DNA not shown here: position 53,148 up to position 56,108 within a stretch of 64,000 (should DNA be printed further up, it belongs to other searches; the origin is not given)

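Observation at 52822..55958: Aas-like enzyme with an integrated acyl carrier domain, overlapping a LMW phosphotyrosine phosphatase and converging on the carboxylase operon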

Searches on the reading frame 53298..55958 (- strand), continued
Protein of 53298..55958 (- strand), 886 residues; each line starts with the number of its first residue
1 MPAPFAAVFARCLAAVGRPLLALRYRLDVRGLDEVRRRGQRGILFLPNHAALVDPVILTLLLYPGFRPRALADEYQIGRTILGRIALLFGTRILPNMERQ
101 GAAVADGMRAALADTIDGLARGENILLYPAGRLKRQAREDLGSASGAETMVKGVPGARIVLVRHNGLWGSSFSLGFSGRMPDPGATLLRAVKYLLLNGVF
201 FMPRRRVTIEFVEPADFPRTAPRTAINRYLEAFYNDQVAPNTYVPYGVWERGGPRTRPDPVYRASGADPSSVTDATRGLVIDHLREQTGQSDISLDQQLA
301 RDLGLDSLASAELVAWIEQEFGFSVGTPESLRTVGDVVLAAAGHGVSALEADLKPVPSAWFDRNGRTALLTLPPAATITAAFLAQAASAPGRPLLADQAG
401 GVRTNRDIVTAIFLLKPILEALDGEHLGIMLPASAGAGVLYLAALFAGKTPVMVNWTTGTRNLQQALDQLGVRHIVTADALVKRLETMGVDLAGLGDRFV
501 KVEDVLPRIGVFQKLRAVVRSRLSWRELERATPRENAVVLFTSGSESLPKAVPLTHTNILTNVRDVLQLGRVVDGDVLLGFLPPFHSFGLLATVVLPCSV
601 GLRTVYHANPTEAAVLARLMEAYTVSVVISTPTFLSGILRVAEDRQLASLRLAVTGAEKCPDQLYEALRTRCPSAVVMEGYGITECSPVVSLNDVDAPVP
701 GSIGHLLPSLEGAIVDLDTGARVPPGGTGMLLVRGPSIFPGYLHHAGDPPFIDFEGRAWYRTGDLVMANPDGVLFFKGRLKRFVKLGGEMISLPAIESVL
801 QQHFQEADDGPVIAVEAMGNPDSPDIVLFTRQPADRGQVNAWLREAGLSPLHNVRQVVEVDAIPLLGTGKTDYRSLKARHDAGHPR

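Call 10: find_encoding_contigs(protein=P0004, flank=10000, max_places=3)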
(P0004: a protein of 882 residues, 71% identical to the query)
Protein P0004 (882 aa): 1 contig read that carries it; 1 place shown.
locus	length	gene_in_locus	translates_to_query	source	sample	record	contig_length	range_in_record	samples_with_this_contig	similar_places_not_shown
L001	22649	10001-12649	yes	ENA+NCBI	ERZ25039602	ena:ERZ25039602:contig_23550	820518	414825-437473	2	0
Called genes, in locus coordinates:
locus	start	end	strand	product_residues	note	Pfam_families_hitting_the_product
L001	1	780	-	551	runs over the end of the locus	PF05193:Peptidase_M16_C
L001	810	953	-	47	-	-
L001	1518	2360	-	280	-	PF00675:Peptidase_M16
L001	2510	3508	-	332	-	PF00248:Aldo_ket_red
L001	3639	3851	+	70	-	PF09413:DUF2007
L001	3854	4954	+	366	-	PF04307:YdjM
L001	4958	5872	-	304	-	PF00089:Trypsin, PF13365:Trypsin_2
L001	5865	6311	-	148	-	PF10722:YbjN (weak), PF22551:TY-Chap1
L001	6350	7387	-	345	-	PF18914:DUF5666 (weak), PF01435:Peptidase_M48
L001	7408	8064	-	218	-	PF24521:Ank_KRIT1 (faint), PF12796:Ank_2, PF13637:Ank_4 (weak), PF13857:Ank_5, PF12796:Ank_2, PF00023:Ank, PF13606:Ank_3 (weak)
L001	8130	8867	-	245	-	PF12698:ABC2_membrane_3 (weak), PF12679:ABC2_membrane_2 (weak)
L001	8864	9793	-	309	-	PF00005:ABC_tran, PF13304:AAA_21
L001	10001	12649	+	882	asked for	PF00550:PP-binding (weak), PF00501:AMP-binding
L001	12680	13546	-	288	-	PF11449:ArsP_2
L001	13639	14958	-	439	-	PF10509:GalKase_gal_bdg, PF00288:GHMP_kinases_N, PF08544:GHMP_kinases_C (weak)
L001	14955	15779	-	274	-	PF12804:NTP_transf_3 (faint), PF00483:NTP_transferase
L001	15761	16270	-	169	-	PF00583:Acetyltransf_1, PF13673:Acetyltransf_10 (weak), PF13508:Acetyltransf_7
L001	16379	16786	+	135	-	-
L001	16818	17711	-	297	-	PF02775:TPP_enzyme_C, PF12367:PFO_beta_C (weak)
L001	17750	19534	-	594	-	PF01558:POR, PF01855:POR_N, PF17147:PFOR_II (faint)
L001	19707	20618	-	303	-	PF00480:ROK, PF02685:Glucokinase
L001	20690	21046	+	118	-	-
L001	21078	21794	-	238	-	PF01553:Acyltransferase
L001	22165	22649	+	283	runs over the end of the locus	PF10418:DHODB_Fe-S_bind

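Call 11: find_encoding_contigs(protein=P0060, flank=10000, max_places=3)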
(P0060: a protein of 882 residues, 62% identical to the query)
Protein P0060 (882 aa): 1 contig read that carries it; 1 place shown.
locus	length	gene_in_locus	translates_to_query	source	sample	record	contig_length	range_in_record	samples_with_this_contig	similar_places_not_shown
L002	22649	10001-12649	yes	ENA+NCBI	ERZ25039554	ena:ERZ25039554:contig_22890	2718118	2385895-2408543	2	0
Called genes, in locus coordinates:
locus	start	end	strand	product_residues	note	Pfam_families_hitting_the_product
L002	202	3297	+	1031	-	PF01839:FG-GAP (faint), PF14870:PSII_BNR, PF01833:TIG, PF12256:TcdB_toxin_midN (faint), PF13517:FG-GAP_3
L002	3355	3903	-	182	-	PF13521:AAA_28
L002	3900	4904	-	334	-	PF00248:Aldo_ket_red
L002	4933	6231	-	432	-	PF01244:Peptidase_M19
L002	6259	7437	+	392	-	PF04307:YdjM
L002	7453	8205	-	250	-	-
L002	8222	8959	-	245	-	PF01061:ABC2_membrane (weak), PF12698:ABC2_membrane_3 (weak)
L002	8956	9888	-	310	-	PF00005:ABC_tran, PF13304:AAA_21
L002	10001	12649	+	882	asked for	PF00550:PP-binding (weak), PF00501:AMP-binding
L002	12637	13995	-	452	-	PF10509:GalKase_gal_bdg, PF00288:GHMP_kinases_N, PF08544:GHMP_kinases_C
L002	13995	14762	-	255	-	PF00483:NTP_transferase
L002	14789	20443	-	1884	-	PF00289:Biotin_carb_N, PF02786:CPSase_L_D2, PF07478:Dala_Dala_lig_C (weak), PF02785:Biotin_carb_C, PF00364:Biotin_lipoyl, PF08326:ACC_central (weak), PF01039:Carboxyl_trans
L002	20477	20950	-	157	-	PF00583:Acetyltransf_1, PF13673:Acetyltransf_10, PF13508:Acetyltransf_7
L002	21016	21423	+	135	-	-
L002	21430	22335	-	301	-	PF02775:TPP_enzyme_C, PF12367:PFO_beta_C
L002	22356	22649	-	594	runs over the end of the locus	PF01558:POR, PF01855:POR_N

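Call 14: search_solved_structures(query=window:53298-55958:-, max_evalue=0.00001)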
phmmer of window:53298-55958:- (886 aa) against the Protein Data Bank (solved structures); distinct sequences matched with E-value up to 0.00001: 170 (the best 60 are shown).
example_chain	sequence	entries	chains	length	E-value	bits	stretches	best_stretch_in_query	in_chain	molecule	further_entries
6k4c_A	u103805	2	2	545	2.3e-31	112.3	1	535-877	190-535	Ancestral luciferase AncLamp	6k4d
8xjz_C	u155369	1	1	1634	2.7e-31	112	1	536-875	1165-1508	Peptide synthetase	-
3a9u_A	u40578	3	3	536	3.5e-31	111.6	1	533-878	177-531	4-coumarate--CoA ligase | 4-coumarate:CoA ligase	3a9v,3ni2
4m46_A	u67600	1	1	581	1.6e-30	109.4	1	536-876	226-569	Luciferase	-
2d1q_A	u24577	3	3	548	4.9e-30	107.9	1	528-877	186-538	Luciferin 4-monooxygenase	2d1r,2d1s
2d1t_A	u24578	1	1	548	7.5e-30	107.2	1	528-877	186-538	Luciferin 4-monooxygenase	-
3qya_A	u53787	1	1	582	8e-30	107.2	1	536-876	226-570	Luciferase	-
6q2m_A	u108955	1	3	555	1.6e-29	106.2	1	536-876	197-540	Luciferin 4-monooxygenase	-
5u95_A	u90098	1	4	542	1.9e-29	105.9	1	533-885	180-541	4-coumarate--CoA ligase 2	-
6aaa_A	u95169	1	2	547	2.5e-29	105.5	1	536-875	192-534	Blue-shifted Luciferase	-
5bsm_A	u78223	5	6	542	3.5e-29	105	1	533-885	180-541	4-coumarate--CoA ligase 2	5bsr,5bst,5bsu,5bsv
5kyt_A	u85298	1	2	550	3.6e-29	105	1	536-876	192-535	Luciferin 4-monooxygenase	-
5kyv_A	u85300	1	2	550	5.8e-29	104.3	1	536-876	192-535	Luciferin 4-monooxygenase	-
6hps_A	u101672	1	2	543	6.4e-29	104.2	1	536-876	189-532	Luciferin 4-monooxygenase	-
1ba3_A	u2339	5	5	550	6.6e-29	104.1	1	536-876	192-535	LUCIFERASE | Luciferin 4-monooxygenase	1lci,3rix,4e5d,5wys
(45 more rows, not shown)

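Call 16: find_related_loci(query=A1, collection=genome_contigs, flank=10000)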
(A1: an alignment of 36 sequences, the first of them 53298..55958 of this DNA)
Query A1 (886 aa) in genome_contigs; peptide patterns used: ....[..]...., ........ (x = any residue, [..] = any of these).
600 stretches matched a pattern (row limit reached: there are more); 593 encode a relative of the query (tblastn E <= 1e-3); the best 80 are kept; 80 distinct loci.
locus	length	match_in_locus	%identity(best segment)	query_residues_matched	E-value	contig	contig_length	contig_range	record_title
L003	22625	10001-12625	63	5-879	0e+0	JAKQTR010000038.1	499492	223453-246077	MAG: Acidobacteriota bacterium isolate USST_maxbin.036 k141_1803841, whole genome shotgun sequence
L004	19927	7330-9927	64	18-883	0e+0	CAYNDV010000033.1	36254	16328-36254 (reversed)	MAG TPA_asm: uncultured Vicinamibacterales bacterium isolate binchicken_co115_131 genome assembly, contig: NODE_1975_len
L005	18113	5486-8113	63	7-882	0e+0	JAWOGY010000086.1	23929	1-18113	MAG: Vicinamibacterales bacterium isolate CWP4-1.bin.183 k191_1525111, whole genome shotgun sequence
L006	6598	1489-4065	54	21-879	0e+0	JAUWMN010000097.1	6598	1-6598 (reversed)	MAG: Desulfobacterales bacterium isolate CSMAG_2399 CSMAG_2399_k141_1002365_length_6598_cov_5.0000, whole genome shotgun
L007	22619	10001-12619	56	10-884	0e+0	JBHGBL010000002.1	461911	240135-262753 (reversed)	MAG: Vicinamibacterales bacterium isolate SBS.BIN.101 SBSBIN101_contig_2, whole genome shotgun sequence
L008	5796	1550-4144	52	16-879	0e+0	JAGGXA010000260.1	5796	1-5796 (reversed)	MAG: Deltaproteobacteria bacterium isolate AUK140 PB_MBMC_094_c_000000000117, whole genome shotgun sequence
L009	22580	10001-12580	51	23-882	0e+0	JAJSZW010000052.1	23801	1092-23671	MAG: Deltaproteobacteria bacterium isolate SM7059A Ga0402080_091, whole genome shotgun sequence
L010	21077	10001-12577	53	18-878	0e+0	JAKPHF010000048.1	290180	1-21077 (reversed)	MAG: Planctomycetota bacterium isolate USOA134_maxbin.073 k141_247733, whole genome shotgun sequence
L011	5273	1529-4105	51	24-882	0e+0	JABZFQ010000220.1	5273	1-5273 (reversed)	MAG: Desulfobacteraceae bacterium isolate Grevelingen_8MPaII_metabat2.79 scaffold_12338, whole genome shotgun sequence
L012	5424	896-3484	56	18-877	0e+0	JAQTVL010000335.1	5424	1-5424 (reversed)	MAG: Phycisphaerae bacterium isolate STB_87 NODE_47488_length_5424_cov_2.584293_Sandtown_B, whole genome shotgun sequenc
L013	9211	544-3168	54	5-883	0e+0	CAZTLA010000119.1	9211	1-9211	MAG TPA_asm: uncultured Syntrophales bacterium isolate binchicken_co232_232 genome assembly, contig: NODE_14569_length_9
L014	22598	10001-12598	52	8-876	0e+0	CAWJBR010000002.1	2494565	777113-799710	MAG: uncultured Phycisphaerales bacterium isolate MFD04492.bin.1.43 genome assembly, contig: contig_21699, whole genome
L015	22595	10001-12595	60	16-880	0e+0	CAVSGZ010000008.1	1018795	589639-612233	MAG: uncultured Acidobacteriota bacterium isolate MFD01476.bin.1.216 genome assembly, contig: contig_44296, whole genome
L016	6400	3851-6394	54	29-878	0e+0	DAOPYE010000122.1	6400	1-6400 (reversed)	MAG TPA_asm: Holophaga sp. isolate AMR_MDS_1322 NODE_14883_length_6400_cov_6.973207, whole genome shotgun sequence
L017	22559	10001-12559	51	23-877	0e+0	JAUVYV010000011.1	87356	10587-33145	MAG: Phycisphaerales bacterium isolate CSMAG_1251 CSMAG_1251_k141_269883_length_87356_cov_47.9763, whole genome shotgun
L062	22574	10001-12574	45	18-877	0e+0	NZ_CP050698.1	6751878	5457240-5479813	Desulfosediminicola flagellatus strain IMCC35005 chromosome, complete genome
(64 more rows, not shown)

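Call 24: search_protein_families(library=ncbifam, proteins=[L062:8732-12592:+], max_evalue=0.00001)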
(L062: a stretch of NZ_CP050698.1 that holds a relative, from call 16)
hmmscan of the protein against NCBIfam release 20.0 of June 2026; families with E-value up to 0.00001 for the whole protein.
L062:8732-12592:+ (1286 aa): 95 families (the best 25 are shown)
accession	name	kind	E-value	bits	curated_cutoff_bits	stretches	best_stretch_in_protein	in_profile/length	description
NF006386.0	PRK08633.1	equivalog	1.5e-197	658.8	1221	2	776-1282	613-1139/1147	acyl-[ACP]--phospholipid O-acyltransferase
NF005291.0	PRK06814.1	equivalog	1.5e-155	519.8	1349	2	789-1283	643-1129/1140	acyl-[ACP]--phospholipid O-acyltransferase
NF004971.0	PRK06334.1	equivalog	8.3e-107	358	847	1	763-1282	4-531/539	long chain fatty acid--[acyl-carrier-protein] ligase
NF005959.0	PRK08043.1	equivalog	1.7e-79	267.9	886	1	796-1283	223-710/719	bifunctional acyl-ACP--phospholipid O-acyltransferase/long-chain-fatty-acid--ACP ligase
NF004837.0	PRK06187.1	subfamily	2e-56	191.4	476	1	777-1283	7-521/531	long-chain-fatty-acid--CoA ligase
TIGR01733.1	AA-adenyl-dom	subfamily_domain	2.8e-51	174.6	317.4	1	806-1205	1-400/409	amino acid adenylation domain-containing protein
NF004114.0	PRK05605.1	equivalog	8.5e-49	166.3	766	1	929-1284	213-569/575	long-chain-fatty-acid--CoA ligase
NF006182.0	PRK08316.1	subfamily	1.4e-43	149.2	663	1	776-1274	9-507/523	fatty acyl-CoA synthetase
NF004758.0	PRK06087.1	equivalog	2.5e-42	145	736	1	775-1282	21-533/548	medium-chain fatty-acid--CoA ligase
NF005714.0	PRK07529.1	subfamily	1.2e-41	142.8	632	1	931-1205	212-497/640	acyl-CoA synthetase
TIGR01923.1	menE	equivalog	3.9e-40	138.1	330.15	1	821-1249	16-412/442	o-succinylbenzoate--CoA ligase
NF052269.1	Staph_lig_FadD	equivalog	6.1e-39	133.7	650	1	821-1284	47-493/499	long-chain-fatty-acid--CoA ligase FadD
NF005702.0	PRK07514.1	subfamily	4.4e-38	130.9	558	1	783-1282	8-498/506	malonyl-CoA synthase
NF006181.0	PRK08314.1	subfamily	8.3e-38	129.9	705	1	805-1282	50-552/563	long-chain-fatty-acid--CoA ligase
TIGR03098.1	ligase_PEP_1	hypoth_equivalog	1.5e-36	126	592.35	1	782-1281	4-515/517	acyl-CoA ligase (AMP-forming), exosortase A system-associated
TIGR02275.1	DHB_AMP_lig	equivalog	1.3e-30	106.2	723.55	1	775-1280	20-525/526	(2,3-dihydroxybenzoyl)adenylate synthase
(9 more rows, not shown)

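Call 25: search_protein_families(library=pfam, proteins=[L062:8732-12592:+], max_evalue=0.001)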
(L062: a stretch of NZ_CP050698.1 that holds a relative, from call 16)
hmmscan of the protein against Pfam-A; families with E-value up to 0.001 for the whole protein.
L062:8732-12592:+ (1286 aa): 4 families
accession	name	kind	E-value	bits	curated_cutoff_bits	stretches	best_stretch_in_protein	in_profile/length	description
PF00501.34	AMP-binding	-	1.3e-63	215.6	29.9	1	786-1146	3-384/384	AMP-binding enzyme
PF07690.21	MFS_1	-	3.6e-22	79.2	33.4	1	35-372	22-345/347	Major Facilitator Superfamily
PF01553.26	Acyltransferase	-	7.3e-11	42.4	23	1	433-560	2-122/132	Acyltransferase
PF00550.31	PP-binding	-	9.5e-08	32.6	20.8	1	685-735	3-55/67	Phosphopantetheine attachment site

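Call 34: predict_structure(alignment_id=A1)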
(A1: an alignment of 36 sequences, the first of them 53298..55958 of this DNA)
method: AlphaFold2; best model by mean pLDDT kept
length: 886 residues; sequences in the alignment: 36
mean_pLDDT: 85.0   pTM: 0.79
mean pLDDT of the five models: 85.0, 83.2, 82.6, 80.8, 80.5
residues with pLDDT >= 90: 361; 70-90: 436; 50-70: 82; < 50: 7
segments of 3 or more residues with pLDDT < 50: none
pLDDT, mean of each block of 10 residues (from residue 1): 69 84 89 94 93 89 90 68 76 74 74 91 90 78 79 93 92 81 75 75 86 93 88 89 81 83 64 89 90 86 79 85 72 85 63 77 81 95 95 91 96 95 94 91 97 82 84 91 77 87 86 93 94 94 62 93 92 94 87 94 91 83 93 83 86 81 86 88 74 88 91 89 92 90 73 90 88 84 70 82 81 87 85 92 84 91 76 83 62
secondary structure, 60 per line:
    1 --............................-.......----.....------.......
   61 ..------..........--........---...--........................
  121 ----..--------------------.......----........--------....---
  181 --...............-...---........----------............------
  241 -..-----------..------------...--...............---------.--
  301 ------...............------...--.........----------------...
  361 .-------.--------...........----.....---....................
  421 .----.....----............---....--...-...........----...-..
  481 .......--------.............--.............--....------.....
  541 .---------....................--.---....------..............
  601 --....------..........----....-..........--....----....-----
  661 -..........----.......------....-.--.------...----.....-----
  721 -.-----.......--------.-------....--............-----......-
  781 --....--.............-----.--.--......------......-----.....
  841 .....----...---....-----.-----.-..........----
elements in order (helices of 4 or more, strands of 3 or more residues): H3-24 E25-30 H32-38 E43-47 H54-62 E69-73 H74-78 H81-88 E92-94 H97-120 H147-153 E158-165 H174-177 H183-197 E205-212 H223-234 H274-288 H307-321 H334-341 H358-361 H378-388 E393-397 E401-404 H405-421 E426-430 H435-446 E450-453 H460-470 E475-477 H479-487 E499-501 H502-508 H511-523 H526-529 E536-541 E551-555 H556-570 E577-580 H587-600 E603-606 H613-622 E627-630 H632-641 H644-647 E652-655 H662-671 E676-682 E689-692 E704-706 E711-715 E728-734 E751-754 E757-768 E774-779 E783-786 E789-792 H793-801 E813-818 E825-830 H836-845 E856-859 H873-882
